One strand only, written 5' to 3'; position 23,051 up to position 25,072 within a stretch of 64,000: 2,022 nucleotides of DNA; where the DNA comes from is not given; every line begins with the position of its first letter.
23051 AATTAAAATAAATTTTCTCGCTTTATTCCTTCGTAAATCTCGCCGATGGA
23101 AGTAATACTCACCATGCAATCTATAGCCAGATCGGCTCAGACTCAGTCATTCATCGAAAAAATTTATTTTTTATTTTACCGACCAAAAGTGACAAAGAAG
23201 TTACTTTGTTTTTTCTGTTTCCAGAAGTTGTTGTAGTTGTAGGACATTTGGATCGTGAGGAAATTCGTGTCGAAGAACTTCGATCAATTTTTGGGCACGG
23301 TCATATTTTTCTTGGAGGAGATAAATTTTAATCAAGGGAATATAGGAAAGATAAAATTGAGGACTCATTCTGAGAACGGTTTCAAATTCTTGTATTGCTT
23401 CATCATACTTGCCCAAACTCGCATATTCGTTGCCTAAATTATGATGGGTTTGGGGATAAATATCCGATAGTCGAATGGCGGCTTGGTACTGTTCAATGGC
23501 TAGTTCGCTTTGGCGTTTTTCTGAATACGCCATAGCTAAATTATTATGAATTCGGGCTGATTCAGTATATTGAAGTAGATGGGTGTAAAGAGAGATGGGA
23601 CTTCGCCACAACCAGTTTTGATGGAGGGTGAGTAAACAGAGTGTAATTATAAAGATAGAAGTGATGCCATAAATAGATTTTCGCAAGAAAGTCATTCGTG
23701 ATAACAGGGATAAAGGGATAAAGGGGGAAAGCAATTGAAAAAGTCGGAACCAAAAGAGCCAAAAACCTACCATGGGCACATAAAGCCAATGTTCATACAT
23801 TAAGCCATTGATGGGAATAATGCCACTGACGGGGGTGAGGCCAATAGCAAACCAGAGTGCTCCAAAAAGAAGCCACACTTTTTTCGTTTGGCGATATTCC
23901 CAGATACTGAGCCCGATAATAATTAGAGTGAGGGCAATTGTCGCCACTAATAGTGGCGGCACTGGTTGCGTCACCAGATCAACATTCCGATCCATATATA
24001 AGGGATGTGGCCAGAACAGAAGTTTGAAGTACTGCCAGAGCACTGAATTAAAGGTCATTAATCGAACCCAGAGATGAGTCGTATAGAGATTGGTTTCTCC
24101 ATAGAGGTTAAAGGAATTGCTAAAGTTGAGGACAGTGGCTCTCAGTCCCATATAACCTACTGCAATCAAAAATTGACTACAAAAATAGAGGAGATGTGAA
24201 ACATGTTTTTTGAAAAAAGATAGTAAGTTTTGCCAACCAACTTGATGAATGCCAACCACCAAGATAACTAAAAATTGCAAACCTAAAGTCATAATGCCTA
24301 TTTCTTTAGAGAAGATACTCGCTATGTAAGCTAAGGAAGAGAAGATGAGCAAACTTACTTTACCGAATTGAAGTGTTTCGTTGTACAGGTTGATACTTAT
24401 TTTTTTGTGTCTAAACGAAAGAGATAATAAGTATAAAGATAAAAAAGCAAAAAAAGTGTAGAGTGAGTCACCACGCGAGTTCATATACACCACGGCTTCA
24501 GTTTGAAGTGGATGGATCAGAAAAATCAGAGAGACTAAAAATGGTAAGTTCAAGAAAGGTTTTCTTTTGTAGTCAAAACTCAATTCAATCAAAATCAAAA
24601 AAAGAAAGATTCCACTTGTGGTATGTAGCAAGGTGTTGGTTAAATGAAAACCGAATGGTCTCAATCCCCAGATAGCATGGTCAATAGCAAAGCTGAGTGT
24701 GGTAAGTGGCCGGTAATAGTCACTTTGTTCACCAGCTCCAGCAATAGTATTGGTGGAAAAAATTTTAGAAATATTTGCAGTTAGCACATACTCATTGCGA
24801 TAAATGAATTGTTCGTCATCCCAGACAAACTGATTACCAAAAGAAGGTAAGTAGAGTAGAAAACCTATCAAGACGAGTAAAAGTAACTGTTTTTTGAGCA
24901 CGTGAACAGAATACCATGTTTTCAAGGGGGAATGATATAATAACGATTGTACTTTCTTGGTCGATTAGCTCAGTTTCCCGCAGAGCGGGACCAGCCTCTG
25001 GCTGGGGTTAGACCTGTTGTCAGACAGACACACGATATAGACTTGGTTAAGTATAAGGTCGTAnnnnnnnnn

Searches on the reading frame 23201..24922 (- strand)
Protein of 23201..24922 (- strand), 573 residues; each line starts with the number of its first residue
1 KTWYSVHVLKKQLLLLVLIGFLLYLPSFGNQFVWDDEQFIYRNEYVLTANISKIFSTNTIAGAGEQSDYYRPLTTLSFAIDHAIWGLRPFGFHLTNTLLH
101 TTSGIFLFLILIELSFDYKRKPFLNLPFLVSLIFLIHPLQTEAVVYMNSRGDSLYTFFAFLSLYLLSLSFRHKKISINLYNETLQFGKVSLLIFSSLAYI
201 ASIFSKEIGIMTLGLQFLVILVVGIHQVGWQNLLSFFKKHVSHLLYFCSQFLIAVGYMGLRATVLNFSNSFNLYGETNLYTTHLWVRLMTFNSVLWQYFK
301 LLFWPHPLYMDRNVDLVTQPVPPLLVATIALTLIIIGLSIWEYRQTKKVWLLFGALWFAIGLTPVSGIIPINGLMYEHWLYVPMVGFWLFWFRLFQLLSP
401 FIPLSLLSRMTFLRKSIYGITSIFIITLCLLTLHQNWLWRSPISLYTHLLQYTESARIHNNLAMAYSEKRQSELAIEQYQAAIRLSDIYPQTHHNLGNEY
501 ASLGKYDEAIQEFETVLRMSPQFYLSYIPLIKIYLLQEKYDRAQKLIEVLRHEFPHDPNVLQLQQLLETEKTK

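Call 47: search_protein_families(library=pfam, proteins=[window:23201-24922:-], max_evalue=0.001)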
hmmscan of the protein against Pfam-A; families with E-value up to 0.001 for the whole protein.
window:23201-24922:- (573 aa): 11 families
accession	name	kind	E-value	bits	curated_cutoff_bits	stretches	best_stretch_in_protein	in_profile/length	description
PF00515.34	TPR_1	-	1.6e-14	53.4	27.8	2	491-523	2-34/34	Tetratricopeptide repeat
PF07719.23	TPR_2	-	1.8e-13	49.9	27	1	491-522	2-33/34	Tetratricopeptide repeat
PF13181.12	TPR_8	-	1.6e-12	47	25.7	1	491-522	2-33/34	Tetratricopeptide repeat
PF14559.12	TPR_19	-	3.2e-11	43.8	25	1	503-566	4-67/68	Tetratricopeptide repeat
PF13414.12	TPR_11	-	1.5e-10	41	26.8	2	497-523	1-27/42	TPR repeat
PF13424.12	TPR_12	-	1.4e-07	32.1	30.1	1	455-521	2-76/77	Tetratricopeptide repeat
PF13432.12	TPR_16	-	1.9e-07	31.9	32.7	1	495-558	2-65/65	Tetratricopeptide repeat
PF13176.12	TPR_7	-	1.3e-06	28.4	27.9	0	492-521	1-30/36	Tetratricopeptide repeat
PF13428.12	TPR_14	-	6.7e-06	26.7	23.5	0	492-526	3-37/44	Tetratricopeptide repeat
PF13431.12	TPR_17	-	1.5e-05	25.4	24.4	0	479-511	2-34/34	Tetratricopeptide repeat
PF13374.12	TPR_10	-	0.0008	19.8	27.5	0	494-519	6-31/42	Tetratricopeptide repeat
